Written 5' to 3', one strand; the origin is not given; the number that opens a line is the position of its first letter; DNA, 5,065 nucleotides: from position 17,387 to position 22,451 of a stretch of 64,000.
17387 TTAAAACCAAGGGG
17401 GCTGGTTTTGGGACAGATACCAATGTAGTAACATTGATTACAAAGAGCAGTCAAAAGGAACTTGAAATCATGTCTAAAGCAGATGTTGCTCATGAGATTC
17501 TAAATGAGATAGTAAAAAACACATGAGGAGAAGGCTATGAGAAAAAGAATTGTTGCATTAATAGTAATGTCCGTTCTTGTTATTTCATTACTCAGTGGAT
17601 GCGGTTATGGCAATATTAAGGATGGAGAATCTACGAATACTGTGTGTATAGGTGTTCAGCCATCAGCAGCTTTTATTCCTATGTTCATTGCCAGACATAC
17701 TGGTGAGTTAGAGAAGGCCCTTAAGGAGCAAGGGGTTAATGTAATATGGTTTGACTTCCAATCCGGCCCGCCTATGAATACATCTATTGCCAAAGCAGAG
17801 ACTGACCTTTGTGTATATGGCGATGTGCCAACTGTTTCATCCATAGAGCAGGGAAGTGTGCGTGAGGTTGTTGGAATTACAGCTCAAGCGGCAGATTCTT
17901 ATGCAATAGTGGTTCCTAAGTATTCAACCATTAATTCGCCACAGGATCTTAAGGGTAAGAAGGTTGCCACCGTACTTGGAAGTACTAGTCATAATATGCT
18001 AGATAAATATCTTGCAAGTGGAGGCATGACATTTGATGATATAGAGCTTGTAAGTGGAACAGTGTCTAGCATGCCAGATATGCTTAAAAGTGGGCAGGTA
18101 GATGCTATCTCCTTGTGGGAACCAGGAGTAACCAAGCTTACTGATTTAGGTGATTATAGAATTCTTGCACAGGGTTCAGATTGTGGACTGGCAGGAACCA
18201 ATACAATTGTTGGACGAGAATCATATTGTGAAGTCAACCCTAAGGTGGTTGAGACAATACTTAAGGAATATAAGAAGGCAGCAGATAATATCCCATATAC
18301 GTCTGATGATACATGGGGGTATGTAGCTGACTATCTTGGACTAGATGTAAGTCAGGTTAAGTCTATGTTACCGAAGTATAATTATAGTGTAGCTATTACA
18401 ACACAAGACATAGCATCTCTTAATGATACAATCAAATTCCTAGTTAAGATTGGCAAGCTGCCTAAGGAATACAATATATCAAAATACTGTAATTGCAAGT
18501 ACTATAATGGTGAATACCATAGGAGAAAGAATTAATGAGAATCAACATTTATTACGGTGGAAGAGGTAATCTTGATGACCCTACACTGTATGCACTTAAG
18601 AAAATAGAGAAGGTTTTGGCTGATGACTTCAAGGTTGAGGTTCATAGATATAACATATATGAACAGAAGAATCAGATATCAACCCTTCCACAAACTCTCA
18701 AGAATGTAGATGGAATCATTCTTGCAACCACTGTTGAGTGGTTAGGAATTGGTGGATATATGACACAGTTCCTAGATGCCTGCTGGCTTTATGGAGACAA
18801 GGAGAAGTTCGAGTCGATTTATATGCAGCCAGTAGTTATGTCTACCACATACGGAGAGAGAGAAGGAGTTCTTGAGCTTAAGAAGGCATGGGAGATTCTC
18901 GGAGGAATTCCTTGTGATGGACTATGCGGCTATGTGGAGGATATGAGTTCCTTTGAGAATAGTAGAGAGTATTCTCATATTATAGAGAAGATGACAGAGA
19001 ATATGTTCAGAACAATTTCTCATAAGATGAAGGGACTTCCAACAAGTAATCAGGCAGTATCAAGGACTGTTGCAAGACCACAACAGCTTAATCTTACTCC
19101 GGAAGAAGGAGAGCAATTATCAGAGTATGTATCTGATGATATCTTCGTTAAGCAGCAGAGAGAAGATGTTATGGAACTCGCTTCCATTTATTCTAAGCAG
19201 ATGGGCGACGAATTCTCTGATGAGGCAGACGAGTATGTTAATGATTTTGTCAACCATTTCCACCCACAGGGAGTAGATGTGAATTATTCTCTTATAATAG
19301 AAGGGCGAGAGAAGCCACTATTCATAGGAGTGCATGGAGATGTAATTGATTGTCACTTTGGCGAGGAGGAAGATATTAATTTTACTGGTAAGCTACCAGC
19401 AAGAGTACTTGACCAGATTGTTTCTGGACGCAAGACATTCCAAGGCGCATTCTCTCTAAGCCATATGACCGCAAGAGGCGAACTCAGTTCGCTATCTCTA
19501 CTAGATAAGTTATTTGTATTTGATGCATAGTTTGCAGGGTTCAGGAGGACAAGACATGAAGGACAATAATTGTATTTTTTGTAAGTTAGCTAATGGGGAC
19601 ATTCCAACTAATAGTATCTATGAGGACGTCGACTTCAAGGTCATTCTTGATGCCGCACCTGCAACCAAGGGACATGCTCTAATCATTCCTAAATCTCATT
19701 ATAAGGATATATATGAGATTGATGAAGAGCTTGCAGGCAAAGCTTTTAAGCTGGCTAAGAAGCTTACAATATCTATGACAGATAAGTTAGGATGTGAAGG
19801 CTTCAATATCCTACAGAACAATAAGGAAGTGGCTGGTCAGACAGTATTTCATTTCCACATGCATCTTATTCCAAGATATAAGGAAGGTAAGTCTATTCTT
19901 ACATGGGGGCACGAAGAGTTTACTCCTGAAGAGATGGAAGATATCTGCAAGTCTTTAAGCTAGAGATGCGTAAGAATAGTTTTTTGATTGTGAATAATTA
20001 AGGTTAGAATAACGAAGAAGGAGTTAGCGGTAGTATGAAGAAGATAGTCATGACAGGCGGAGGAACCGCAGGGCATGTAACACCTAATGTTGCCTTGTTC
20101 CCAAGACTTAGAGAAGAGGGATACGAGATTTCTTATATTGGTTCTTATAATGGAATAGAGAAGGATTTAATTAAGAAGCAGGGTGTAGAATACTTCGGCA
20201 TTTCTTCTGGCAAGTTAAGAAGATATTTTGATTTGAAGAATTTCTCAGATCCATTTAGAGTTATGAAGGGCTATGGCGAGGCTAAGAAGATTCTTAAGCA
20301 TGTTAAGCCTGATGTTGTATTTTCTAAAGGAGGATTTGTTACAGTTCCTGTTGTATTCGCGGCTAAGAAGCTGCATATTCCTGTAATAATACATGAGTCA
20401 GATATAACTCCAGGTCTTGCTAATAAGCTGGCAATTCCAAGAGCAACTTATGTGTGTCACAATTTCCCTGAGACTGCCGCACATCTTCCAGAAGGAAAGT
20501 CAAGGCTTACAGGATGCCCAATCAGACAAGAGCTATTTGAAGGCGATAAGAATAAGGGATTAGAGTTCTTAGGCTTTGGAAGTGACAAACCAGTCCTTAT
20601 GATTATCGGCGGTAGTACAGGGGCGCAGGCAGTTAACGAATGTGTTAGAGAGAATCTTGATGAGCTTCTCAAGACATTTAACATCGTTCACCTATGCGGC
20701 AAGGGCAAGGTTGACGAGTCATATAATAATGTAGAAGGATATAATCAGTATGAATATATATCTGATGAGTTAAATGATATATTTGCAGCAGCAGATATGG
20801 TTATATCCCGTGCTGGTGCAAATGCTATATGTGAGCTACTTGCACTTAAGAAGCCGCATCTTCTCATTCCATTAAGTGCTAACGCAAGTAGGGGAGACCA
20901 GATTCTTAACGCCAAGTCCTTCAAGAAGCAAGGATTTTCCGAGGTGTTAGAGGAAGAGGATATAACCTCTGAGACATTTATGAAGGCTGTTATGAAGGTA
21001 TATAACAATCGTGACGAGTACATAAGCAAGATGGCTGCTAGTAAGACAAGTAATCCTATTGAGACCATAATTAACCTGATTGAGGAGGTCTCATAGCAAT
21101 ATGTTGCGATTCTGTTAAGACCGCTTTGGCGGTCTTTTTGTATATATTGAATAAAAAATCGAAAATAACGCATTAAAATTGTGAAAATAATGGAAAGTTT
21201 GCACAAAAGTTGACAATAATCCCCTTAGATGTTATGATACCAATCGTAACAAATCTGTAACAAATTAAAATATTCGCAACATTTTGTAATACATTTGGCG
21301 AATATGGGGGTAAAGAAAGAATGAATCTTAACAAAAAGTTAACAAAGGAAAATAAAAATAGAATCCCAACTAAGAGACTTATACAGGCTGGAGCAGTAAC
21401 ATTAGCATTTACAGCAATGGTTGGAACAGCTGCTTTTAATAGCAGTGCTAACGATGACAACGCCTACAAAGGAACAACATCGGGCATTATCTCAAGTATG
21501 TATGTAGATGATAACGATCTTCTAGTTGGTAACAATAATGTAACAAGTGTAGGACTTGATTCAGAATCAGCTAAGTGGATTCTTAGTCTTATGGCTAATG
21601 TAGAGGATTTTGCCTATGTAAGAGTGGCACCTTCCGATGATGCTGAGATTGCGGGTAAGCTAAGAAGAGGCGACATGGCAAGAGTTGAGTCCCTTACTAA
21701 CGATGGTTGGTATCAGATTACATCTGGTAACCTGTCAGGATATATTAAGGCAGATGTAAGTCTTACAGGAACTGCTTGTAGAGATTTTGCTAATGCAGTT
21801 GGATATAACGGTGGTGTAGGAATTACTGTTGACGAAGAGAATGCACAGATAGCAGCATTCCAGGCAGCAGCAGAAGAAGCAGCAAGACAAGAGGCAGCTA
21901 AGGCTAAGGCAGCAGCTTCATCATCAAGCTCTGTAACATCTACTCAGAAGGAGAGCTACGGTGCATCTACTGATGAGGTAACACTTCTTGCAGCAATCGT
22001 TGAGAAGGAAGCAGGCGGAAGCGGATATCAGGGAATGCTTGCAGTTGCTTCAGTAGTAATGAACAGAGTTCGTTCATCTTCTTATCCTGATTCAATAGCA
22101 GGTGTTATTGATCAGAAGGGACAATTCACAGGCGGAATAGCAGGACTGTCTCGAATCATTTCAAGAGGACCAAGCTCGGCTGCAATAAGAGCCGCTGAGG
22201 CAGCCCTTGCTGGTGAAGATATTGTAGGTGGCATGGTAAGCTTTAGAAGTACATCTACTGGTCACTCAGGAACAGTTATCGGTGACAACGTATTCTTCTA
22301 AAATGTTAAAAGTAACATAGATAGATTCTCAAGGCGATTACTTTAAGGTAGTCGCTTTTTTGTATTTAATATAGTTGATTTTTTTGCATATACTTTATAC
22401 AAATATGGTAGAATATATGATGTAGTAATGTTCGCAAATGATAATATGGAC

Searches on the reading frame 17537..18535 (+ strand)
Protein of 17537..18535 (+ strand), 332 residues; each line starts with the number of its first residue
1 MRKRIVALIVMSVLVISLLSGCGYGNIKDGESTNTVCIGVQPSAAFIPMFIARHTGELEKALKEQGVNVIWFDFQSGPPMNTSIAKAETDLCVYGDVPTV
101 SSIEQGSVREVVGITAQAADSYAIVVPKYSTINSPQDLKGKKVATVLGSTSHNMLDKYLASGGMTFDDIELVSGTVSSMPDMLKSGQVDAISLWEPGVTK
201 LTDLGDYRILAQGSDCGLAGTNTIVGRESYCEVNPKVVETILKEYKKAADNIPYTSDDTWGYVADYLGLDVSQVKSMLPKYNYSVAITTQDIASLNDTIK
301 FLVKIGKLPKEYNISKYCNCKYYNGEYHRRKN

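Call 66: search_protein_families(library=pfam, proteins=[window:17537-18535:+], max_evalue=0.000001)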
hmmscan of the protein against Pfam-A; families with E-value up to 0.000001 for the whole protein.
window:17537-18535:+ (332 aa): 3 families
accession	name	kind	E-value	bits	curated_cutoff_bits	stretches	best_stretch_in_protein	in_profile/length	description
PF09084.16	NMT1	-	4.4e-18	66.4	20.5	1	64-250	18-207/216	NMT1/THI5 like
PF04069.17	OpuAC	-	9.3e-09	35.7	21.2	1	59-246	21-227/257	Substrate binding domain of ABC-type glycine betaine transport system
PF13379.11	NMT1_2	-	5.1e-07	30.2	24.7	1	31-196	3-181/252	NMT1-like family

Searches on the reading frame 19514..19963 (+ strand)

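Call 67: search_protein_families(library=pfam, proteins=[window:19514-19963:+], max_evalue=0.000001)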
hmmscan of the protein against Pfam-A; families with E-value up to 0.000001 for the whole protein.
window:19514-19963:+ (149 aa): 2 families
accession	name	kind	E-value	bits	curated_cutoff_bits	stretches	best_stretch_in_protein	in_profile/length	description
PF01230.28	HIT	-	4.7e-23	82.1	21.5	1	28-123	2-97/98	HIT domain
PF11969.13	DcpS_C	-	1.3e-13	51.9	24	1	19-120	1-101/114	Scavenger mRNA decapping enzyme C-term binding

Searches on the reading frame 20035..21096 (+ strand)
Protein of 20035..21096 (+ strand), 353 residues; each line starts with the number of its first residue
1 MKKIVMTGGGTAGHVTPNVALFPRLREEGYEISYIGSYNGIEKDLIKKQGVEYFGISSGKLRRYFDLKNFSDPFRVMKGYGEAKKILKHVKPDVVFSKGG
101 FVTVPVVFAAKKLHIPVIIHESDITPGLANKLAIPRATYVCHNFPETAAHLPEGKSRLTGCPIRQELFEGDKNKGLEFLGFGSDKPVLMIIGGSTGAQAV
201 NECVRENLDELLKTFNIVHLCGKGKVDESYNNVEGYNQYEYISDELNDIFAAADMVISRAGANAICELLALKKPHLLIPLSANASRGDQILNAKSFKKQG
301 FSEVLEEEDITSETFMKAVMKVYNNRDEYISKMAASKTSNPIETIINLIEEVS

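Call 67: search_protein_families(library=pfam, proteins=[window:20035-21096:+], max_evalue=0.000001)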
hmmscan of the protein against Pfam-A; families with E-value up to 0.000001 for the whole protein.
window:20035-21096:+ (353 aa): 2 families
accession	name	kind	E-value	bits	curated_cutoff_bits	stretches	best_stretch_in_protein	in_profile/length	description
PF03033.26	Glyco_transf_28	-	8.9e-41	139.7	26.2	1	4-140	1-137/139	Glycosyltransferase family 28 N-terminal domain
PF04101.22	Glyco_tran_28_C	-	8.6e-36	123.9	22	1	187-339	1-157/166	Glycosyltransferase family 28 C-terminal domain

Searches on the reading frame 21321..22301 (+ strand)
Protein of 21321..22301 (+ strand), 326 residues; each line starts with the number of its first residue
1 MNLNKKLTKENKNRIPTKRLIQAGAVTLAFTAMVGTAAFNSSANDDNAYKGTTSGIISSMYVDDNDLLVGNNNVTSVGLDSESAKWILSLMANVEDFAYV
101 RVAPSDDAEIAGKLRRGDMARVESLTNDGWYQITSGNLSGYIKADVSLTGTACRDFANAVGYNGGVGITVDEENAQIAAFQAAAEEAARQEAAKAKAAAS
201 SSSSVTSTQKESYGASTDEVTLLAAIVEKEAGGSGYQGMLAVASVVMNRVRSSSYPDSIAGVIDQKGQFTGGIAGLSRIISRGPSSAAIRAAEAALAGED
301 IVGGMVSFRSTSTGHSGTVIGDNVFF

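Call 67: search_protein_families(library=pfam, proteins=[window:21321-22301:+], max_evalue=0.000001)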
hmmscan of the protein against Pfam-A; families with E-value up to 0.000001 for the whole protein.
window:21321-22301:+ (326 aa): 2 families
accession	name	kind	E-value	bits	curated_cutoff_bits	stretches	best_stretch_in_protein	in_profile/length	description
PF07486.17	Hydrolase_2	-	7.6e-20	71.8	27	1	233-313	1-78/100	Cell Wall Hydrolase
PF08239.17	SH3_3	-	1.3e-07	32.1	27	1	98-145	3-51/54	Bacterial SH3 domain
